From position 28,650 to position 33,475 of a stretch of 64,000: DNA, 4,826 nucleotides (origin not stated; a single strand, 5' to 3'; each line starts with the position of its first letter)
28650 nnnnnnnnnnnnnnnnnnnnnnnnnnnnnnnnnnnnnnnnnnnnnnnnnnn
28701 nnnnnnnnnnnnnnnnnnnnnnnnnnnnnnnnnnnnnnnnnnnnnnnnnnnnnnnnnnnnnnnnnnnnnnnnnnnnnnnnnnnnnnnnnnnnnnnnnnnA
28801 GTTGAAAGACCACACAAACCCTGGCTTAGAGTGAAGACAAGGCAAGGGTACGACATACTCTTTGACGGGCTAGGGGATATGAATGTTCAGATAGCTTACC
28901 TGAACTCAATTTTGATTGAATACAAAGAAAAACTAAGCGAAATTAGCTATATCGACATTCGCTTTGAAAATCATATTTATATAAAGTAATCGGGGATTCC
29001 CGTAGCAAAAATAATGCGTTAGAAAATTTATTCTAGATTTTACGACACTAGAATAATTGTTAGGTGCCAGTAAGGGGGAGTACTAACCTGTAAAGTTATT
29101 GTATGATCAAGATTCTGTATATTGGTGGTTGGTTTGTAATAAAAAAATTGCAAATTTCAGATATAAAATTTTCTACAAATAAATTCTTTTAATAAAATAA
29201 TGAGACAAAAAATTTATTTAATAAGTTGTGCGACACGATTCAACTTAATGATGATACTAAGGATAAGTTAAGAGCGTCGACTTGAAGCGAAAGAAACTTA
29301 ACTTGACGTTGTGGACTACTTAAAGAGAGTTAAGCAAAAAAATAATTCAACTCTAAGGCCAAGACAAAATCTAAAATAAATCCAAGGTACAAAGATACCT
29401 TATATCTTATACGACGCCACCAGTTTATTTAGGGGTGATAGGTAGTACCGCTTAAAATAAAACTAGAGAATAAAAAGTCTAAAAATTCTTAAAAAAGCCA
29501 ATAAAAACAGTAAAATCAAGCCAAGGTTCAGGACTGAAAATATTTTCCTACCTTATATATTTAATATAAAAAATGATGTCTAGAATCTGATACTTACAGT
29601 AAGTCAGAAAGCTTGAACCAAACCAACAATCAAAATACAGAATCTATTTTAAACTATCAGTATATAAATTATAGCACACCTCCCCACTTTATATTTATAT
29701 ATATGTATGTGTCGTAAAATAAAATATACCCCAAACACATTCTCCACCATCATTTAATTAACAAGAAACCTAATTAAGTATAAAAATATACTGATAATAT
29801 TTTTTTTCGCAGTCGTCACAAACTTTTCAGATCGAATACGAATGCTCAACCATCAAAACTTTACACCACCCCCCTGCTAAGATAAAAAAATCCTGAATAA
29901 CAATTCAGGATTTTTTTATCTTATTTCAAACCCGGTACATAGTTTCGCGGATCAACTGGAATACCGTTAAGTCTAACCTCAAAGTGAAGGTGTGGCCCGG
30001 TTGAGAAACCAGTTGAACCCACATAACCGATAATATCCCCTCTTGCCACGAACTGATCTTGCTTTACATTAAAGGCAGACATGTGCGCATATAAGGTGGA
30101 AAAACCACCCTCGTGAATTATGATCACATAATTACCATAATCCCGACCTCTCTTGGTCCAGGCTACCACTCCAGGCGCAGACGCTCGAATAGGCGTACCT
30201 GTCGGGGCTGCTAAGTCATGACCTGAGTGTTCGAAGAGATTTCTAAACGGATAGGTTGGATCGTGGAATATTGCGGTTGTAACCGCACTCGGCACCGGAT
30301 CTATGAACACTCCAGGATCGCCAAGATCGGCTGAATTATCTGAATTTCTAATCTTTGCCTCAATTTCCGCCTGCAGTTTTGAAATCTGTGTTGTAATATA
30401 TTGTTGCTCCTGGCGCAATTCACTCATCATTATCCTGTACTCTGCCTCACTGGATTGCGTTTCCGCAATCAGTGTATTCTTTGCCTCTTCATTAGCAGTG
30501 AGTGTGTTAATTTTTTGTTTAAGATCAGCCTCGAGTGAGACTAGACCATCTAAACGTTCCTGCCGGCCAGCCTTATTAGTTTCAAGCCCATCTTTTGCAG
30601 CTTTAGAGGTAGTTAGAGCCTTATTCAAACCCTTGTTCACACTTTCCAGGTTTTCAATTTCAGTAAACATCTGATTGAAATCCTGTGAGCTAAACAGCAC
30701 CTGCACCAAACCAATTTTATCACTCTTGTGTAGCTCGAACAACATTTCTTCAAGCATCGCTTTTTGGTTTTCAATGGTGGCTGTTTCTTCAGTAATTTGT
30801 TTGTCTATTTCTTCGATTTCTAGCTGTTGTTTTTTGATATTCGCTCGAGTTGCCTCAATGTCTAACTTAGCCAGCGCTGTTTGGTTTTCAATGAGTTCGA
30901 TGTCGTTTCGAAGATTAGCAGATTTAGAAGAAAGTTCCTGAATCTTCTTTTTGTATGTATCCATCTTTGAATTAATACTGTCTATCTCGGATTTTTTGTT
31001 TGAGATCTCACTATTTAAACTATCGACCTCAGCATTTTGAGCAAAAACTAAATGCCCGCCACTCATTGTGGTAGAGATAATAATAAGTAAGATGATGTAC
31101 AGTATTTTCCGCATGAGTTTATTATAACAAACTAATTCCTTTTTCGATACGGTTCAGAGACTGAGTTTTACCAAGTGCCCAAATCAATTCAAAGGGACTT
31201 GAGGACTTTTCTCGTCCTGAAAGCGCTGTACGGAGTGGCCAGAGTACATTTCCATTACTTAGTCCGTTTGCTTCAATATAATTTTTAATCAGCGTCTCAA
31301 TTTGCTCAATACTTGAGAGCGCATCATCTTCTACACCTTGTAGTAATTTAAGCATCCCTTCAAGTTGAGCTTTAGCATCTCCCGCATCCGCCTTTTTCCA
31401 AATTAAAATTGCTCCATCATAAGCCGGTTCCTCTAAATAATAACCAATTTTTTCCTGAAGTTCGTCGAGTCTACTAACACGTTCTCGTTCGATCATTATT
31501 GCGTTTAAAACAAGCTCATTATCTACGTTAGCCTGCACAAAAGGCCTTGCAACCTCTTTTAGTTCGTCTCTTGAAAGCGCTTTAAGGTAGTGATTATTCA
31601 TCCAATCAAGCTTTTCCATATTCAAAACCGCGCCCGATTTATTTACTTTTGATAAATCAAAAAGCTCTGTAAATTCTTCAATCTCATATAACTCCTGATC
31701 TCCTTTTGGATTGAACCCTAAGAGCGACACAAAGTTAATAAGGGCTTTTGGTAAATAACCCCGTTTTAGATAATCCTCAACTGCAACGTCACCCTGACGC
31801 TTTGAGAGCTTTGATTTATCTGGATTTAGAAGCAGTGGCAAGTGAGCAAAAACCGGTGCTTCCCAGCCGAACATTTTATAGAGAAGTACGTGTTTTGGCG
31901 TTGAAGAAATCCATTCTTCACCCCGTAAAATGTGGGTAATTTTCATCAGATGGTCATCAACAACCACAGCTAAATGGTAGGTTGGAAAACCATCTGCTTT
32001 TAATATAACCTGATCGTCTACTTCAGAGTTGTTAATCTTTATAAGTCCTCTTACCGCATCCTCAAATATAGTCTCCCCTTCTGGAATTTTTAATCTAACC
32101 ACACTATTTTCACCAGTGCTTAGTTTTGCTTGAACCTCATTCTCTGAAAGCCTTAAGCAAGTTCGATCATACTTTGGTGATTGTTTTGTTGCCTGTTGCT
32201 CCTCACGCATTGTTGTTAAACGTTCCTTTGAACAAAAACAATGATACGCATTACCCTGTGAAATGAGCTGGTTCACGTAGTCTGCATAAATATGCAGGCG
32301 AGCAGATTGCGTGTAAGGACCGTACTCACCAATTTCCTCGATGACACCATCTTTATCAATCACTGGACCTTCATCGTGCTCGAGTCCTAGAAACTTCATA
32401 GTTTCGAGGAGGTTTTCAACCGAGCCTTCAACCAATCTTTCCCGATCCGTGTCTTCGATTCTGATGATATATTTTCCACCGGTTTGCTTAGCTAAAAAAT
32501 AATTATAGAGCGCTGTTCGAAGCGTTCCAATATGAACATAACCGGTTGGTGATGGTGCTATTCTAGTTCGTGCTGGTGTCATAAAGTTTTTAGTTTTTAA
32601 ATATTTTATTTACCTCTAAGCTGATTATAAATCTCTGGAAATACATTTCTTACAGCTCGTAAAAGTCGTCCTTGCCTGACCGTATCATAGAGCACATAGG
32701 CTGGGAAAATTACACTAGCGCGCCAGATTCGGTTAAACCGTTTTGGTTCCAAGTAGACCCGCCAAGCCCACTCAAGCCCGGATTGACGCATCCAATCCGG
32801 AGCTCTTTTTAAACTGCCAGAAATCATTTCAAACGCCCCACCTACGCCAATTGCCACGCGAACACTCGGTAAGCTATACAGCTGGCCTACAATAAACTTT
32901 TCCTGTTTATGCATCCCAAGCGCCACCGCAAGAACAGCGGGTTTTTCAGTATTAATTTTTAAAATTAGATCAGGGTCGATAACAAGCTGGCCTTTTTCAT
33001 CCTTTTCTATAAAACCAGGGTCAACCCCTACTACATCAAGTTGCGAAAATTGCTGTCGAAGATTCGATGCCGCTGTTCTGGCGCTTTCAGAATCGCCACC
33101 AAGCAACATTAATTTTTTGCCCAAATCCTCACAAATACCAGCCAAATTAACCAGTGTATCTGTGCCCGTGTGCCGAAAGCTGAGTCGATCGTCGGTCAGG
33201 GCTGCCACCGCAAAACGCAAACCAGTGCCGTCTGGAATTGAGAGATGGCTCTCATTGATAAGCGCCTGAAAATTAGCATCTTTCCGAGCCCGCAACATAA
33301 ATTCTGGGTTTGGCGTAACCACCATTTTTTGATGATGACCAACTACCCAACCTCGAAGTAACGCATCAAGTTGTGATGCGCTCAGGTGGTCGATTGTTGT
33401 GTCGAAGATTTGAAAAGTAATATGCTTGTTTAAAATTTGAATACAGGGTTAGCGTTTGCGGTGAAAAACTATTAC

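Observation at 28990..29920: A ~930 bp gene-free AT-rich gap between two convergent genes, with repeated hairpin motifs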

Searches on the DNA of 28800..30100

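Call 4: search_rna_families(source=window, start=28800, end=30100, threshold=evalue, max_evalue=10, show_alignments=3)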
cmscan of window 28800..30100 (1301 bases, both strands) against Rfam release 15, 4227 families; matches with E-value up to 10: 22.
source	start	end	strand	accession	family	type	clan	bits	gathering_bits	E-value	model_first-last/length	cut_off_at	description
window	29875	29934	-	RF00121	MicC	Gene; sRNA;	-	30.6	90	0.034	1-123/123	no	MicC RNA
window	29878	29923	+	RF04136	MIR1862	Gene; miRNA;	-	26.5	84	0.013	15-75/90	no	MIR1862 microRNA precursor family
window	29878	29923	-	RF04136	MIR1862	Gene; miRNA;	-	25.7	84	0.022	15-75/90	no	MIR1862 microRNA precursor family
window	29824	29920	+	RF02449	ncr1015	Gene; sRNA;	-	25.4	60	0.54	1-121/121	no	Bacillus sRNA ncr1015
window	29879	29922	-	RF03940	MIR9563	Gene; miRNA;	-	23.9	90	0.088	1-127/127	no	MIR9563 microRNA precursor family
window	29881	29984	-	RF02449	ncr1015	Gene; sRNA;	-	23.4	60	1.4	1-121/121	no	Bacillus sRNA ncr1015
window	29879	29923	-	RF04157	MIR9486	Gene; miRNA;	-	22.9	100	0.078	1-119/119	no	MIR9486 microRNA precursor family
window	29877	29924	-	RF03800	mir-4477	Gene; miRNA;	-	22.9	74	0.14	11-71/81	no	mir-4477 microRNA precursor family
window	29878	29922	+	RF04157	MIR9486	Gene; miRNA;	-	22.8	100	0.086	1-119/119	no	MIR9486 microRNA precursor family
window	29877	29924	-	RF04156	MIR2670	Gene; miRNA;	-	22.1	117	0.046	1-200/200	no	MIR2670 microRNA precursor family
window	29818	29917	+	RF01820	RsaE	Gene; sRNA;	-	22.1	79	0.57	1-112/112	no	RNA Staph. aureus E (RoxS)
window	29881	29956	-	RF02064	STnc370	Gene; sRNA;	-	21.7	54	6.2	1-71/71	no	Enterobacterial sRNA STnc370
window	29879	29922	-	RF03996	mir-3012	Gene; miRNA;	-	21.1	90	0.64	1-68/68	no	mir-3012 microRNA precursor family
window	29873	29926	+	RF00121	MicC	Gene; sRNA;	-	20.4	90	3.7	1-123/123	no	MicC RNA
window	29884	29974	-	RF02450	ncr1175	Gene; sRNA;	-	19.4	60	1.2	1-110/110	no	Bacillus sRNA ncr1175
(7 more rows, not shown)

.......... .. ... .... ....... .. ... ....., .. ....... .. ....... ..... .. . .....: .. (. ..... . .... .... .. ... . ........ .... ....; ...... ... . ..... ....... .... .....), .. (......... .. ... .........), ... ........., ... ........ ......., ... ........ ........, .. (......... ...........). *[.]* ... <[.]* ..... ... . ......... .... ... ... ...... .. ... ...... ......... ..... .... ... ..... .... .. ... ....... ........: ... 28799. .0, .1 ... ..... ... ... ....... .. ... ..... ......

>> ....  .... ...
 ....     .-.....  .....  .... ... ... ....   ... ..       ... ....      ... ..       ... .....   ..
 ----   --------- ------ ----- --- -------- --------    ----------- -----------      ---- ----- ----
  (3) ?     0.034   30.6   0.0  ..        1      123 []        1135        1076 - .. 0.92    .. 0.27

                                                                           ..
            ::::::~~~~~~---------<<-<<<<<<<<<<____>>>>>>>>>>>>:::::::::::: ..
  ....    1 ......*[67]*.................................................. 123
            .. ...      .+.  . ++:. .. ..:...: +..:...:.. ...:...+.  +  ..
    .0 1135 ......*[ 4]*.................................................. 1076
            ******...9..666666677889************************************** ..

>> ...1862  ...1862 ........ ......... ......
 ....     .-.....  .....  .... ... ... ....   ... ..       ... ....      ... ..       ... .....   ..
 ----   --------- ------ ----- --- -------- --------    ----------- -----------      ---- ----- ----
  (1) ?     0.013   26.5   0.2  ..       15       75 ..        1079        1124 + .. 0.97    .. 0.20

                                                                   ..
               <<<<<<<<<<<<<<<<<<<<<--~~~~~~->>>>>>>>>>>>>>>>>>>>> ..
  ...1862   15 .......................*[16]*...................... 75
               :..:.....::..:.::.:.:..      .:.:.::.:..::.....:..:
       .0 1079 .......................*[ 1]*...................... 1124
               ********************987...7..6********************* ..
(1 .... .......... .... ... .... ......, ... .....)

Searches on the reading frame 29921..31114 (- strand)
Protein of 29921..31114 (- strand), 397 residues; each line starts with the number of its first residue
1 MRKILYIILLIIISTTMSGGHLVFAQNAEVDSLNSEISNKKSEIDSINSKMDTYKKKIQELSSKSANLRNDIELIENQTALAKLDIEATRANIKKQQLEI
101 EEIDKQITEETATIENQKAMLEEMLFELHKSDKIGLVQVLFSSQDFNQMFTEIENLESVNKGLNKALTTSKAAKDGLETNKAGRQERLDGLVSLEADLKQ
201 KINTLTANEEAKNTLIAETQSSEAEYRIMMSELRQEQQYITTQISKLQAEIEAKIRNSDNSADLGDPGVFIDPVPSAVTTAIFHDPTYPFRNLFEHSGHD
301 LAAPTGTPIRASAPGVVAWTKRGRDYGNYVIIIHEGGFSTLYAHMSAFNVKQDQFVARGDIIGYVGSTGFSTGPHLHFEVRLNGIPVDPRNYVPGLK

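Call 13: search_protein_families(library=pfam, proteins=[window:29921-31114:-])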
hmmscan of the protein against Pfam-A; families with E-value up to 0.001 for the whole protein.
window:29921-31114:- (397 aa): 3 families
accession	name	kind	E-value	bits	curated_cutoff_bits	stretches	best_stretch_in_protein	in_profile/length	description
PF01551.29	Peptidase_M23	-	7.8e-35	119.4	28.7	1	295-389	2-96/96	Peptidase family M23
PF12795.12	MscS_porin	-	8.8e-05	22.6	34.4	1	24-78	152-206/238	Mechanosensitive ion channel porin domain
PF11932.13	DUF3450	-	9e-05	22.3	32.6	1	34-129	15-110/241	Protein of unknown function (DUF3450)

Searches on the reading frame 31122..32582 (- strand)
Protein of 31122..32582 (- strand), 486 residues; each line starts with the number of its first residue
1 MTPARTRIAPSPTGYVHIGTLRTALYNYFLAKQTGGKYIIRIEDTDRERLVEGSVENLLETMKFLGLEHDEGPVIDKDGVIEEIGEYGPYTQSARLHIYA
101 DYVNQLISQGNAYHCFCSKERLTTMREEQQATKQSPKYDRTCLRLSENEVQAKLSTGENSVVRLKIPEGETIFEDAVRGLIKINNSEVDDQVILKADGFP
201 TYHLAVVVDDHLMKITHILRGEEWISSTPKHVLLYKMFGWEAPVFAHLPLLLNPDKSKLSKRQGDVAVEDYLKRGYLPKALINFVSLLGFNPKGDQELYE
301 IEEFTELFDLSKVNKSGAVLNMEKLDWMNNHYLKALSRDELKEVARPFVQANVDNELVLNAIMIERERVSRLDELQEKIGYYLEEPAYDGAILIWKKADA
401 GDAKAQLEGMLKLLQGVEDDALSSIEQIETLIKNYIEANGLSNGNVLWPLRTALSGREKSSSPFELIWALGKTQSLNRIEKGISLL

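Call 13: search_protein_families(library=pfam, proteins=[window:31122-32582:-])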
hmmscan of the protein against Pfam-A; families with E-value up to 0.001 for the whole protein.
window:31122-32582:- (486 aa): 2 families
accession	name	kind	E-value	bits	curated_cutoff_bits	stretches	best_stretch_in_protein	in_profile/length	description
PF00749.27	tRNA-synt_1c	-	6.1e-107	357.6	23.4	1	5-327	3-314/314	tRNA synthetases class I (E and Q), catalytic domain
PF19269.4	Anticodon_2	-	1.5e-25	90.7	23.6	1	341-483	2-141/141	Anticodon binding domain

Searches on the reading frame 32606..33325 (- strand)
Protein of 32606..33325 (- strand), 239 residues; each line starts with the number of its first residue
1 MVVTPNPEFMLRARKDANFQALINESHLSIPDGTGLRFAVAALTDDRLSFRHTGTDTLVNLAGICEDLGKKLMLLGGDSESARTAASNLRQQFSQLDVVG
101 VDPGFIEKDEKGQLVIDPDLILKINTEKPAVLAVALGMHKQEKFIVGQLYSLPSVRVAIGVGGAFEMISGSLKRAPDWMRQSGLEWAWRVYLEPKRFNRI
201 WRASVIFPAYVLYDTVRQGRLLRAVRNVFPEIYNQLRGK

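Call 13: search_protein_families(library=pfam, proteins=[window:32606-33325:-])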
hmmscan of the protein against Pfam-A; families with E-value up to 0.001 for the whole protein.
window:32606-33325:- (239 aa): 1 family
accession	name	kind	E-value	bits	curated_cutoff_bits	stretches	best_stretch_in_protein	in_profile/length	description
PF03808.19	Glyco_tran_WecG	-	4.6e-43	147.4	27.4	1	27-199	2-166/168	Glycosyl transferase WecG/TagA/CpsF family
